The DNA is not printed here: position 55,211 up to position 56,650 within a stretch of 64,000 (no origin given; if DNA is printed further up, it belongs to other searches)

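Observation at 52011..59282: Radical-SAM + TauD-like dioxygenase + two Sel1-repeat periplasmic proteins, divergent from an MBOAT/DltD-like O-acyltransferase pair, in a lower-GC block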

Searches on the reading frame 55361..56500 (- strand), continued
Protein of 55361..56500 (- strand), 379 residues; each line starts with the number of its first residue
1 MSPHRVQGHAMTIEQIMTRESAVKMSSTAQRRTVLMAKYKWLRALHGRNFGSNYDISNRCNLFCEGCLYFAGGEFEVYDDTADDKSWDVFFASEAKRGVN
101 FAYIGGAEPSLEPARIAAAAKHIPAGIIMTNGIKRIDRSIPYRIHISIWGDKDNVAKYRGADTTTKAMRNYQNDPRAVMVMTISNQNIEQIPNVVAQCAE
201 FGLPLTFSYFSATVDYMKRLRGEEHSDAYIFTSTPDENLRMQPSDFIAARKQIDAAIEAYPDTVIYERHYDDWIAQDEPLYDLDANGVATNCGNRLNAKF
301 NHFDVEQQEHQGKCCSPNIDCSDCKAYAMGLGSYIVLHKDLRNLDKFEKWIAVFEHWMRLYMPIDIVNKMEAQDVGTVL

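Call 57: search_protein_families(library=pfam, proteins=[L002:10947-12494:+, L053:12660-14315:+, L010:8436-9944:+, L041:4113-5117:+, L085:2813-3889:+, L069:8967-9959:+, L068:12089-13888:-, L068:14027-14806:+, L027:4384-4965:-], max_evalue=0.5)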
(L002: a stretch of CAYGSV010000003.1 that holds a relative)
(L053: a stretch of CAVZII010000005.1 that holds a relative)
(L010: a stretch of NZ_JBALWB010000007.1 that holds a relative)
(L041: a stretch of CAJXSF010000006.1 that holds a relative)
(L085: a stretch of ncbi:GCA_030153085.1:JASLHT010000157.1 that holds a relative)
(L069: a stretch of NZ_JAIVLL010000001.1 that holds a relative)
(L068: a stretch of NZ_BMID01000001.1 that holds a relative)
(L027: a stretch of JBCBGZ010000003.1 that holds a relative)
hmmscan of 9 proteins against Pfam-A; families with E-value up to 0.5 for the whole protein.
L002:10947-12494:+ (515 aa): 19 families
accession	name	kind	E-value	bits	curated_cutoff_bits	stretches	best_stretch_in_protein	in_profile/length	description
PF14559.12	TPR_19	-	1.1e-18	67.7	25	3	28-78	15-65/68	Tetratricopeptide repeat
PF13428.12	TPR_14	-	9.5e-07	29.4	23.5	0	38-78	1-41/44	Tetratricopeptide repeat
PF25058.1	ARM_TT21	-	4e-05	24.1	27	1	108-179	59-130/155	Tetratricopeptide repeat protein 21 ARM repeat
PF25062.1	ARM_TT21_N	-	5e-05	23.6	40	1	135-210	91-169/222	Tetratricopeptide repeat protein 21 N-terminal ARM repeat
PF14561.12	TPR_20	-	6.2e-05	23.7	25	0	27-64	11-49/90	Tetratricopeptide repeat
PF03279.18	Lip_A_acyltrans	-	7.4e-05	22.5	22.3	1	329-452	115-245/295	Bacterial lipid A biosynthesis acyltransferase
PF00515.34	TPR_1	-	0.0012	19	27.8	0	42-71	5-34/34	Tetratricopeptide repeat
PF13432.12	TPR_16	-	0.0019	19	32.7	1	30-71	23-64/65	Tetratricopeptide repeat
PF13371.12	TPR_9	-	0.002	18.6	35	1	91-140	14-63/73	Tetratricopeptide repeat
PF13431.12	TPR_17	-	0.0039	17.8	24.4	0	96-126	3-33/34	Tetratricopeptide repeat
PF13424.12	TPR_12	-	0.0042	17.7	30.1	0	39-61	46-68/77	Tetratricopeptide repeat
PF25060.1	ARM_TT21_2nd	-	0.011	15.7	27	1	23-78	207-262/270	Tetratricopeptide repeat protein 21 second ARM domain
PF12895.13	ANAPC3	-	0.031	15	27.2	0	51-130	2-80/82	Anaphase-promoting complex, cyclosome, subunit 3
PF25064.1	ARM_TT21_5th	-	0.035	14.9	27.8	1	150-206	8-64/117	TT21 fifth ARM repeats domain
PF04028.18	DUF374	-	0.041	13.9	26.8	1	380-410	36-66/69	Domain of unknown function (DUF374)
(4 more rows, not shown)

L053:12660-14315:+ (551 aa): 6 families
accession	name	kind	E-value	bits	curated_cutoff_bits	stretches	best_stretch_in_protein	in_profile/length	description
PF14559.12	TPR_19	-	3.4e-05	24.5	25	2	151-197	11-57/68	Tetratricopeptide repeat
PF13428.12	TPR_14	-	0.00098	20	23.5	2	68-107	5-44/44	Tetratricopeptide repeat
PF13414.12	TPR_11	-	0.0079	16.3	26.8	1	77-107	7-37/42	TPR repeat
PF07719.23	TPR_2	-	0.021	15.4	27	1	69-97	6-34/34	Tetratricopeptide repeat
PF23914.1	TPR_CcmH_CycH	-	0.022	15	42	1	195-265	45-115/158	Cytochrome c-type biogenesis protein H TPR domain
PF03279.18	Lip_A_acyltrans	-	0.28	10.7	22.3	0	336-447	99-215/295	Bacterial lipid A biosynthesis acyltransferase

L010:8436-9944:+ (502 aa): 7 families
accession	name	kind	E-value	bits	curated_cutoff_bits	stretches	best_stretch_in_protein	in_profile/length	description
PF13174.12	TPR_6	-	1.2e-05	26.1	26.3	1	86-112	6-32/33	Tetratricopeptide repeat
PF13428.12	TPR_14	-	0.00054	20.8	23.5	0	85-119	6-40/44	Tetratricopeptide repeat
PF23914.1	TPR_CcmH_CycH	-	0.0016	18.7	42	1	5-66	80-141/158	Cytochrome c-type biogenesis protein H TPR domain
PF19964.5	EAD11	-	0.026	14.9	26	1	17-68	4-57/80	Effector-associated domain 11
PF14559.12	TPR_19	-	0.093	13.5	25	1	22-87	1-66/68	Tetratricopeptide repeat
PF15039.11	DUF4530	-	0.11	13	28.1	1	274-326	19-75/113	Domain of unknown function (DUF4530)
PF12146.15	Hydrolase_4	-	0.2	11.4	27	1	358-396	64-101/239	Serine aminopeptidase, S33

L041:4113-5117:+ (334 aa): 0 families

L085:2813-3889:+ (358 aa): 4 families
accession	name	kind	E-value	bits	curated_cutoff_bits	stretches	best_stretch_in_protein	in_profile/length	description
PF13472.12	Lipase_GDSL_2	-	0.015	16.2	32.9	1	231-326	79-172/178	GDSL-like Lipase/Acylhydrolase family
PF08019.17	EptA_B_N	-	0.031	14.6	22.3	1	78-145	82-149/152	Phosphoethanolamine transferase EptA/EptB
PF19701.4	DUF6199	-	0.09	13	27.7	1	20-47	2-26/64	Family of unknown function (DUF6199)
PF17576.7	DUF5480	-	0.2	12.1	25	1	255-284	28-57/71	Family of unknown function (DUF5480)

L069:8967-9959:+ (330 aa): 2 families
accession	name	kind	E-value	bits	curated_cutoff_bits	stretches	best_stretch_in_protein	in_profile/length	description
PF13472.12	Lipase_GDSL_2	-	0.079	13.9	32.9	1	219-309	81-178/178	GDSL-like Lipase/Acylhydrolase family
PF16822.11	ALGX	-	0.17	11.9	26.5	0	222-321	28-133/268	SGNH hydrolase-like domain, acetyltransferase AlgX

L068:12089-13888:- (599 aa): 5 families
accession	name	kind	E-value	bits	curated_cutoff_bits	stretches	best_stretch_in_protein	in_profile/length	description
PF13365.12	Trypsin_2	-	1.6e-07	32.6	27.6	1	393-551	1-140/144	Trypsin-like peptidase domain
PF00089.32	Trypsin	-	9.8e-06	26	20.6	1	388-577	19-210/220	Trypsin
PF10459.15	Peptidase_S46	-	0.0045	16.2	22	1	386-412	42-69/698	Peptidase S46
PF07201.16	HrpJ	-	0.16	12.7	25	1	242-281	93-132/166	HrpJ-like domain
PF02183.23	HALZ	-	0.34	11.5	28.1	0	153-170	12-29/43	Homeobox associated leucine zipper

L068:14027-14806:+ (259 aa): 2 families
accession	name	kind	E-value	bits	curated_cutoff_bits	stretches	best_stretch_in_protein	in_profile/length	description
PF03588.20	Leu_Phe_trans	-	7.8e-66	221.2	22.7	1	35-209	2-170/171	Leucyl/phenylalanyl-tRNA protein transferase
PF13480.13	Acetyltransf_6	-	0.00021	21.9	22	1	78-172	10-108/143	Acetyltransferase (GNAT) domain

L027:4384-4965:- (193 aa): 1 family
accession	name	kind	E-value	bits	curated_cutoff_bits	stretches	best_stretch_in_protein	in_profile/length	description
PF07484.17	Collar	-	9.5e-19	67.6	24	1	30-84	1-55/57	Phage Tail Collar Domain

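Call 58: search_solved_structures(query=A5, max_evalue=5)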
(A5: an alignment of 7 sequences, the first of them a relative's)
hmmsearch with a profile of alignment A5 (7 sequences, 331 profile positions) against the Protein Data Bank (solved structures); distinct sequences matched with E-value up to 5: 0.
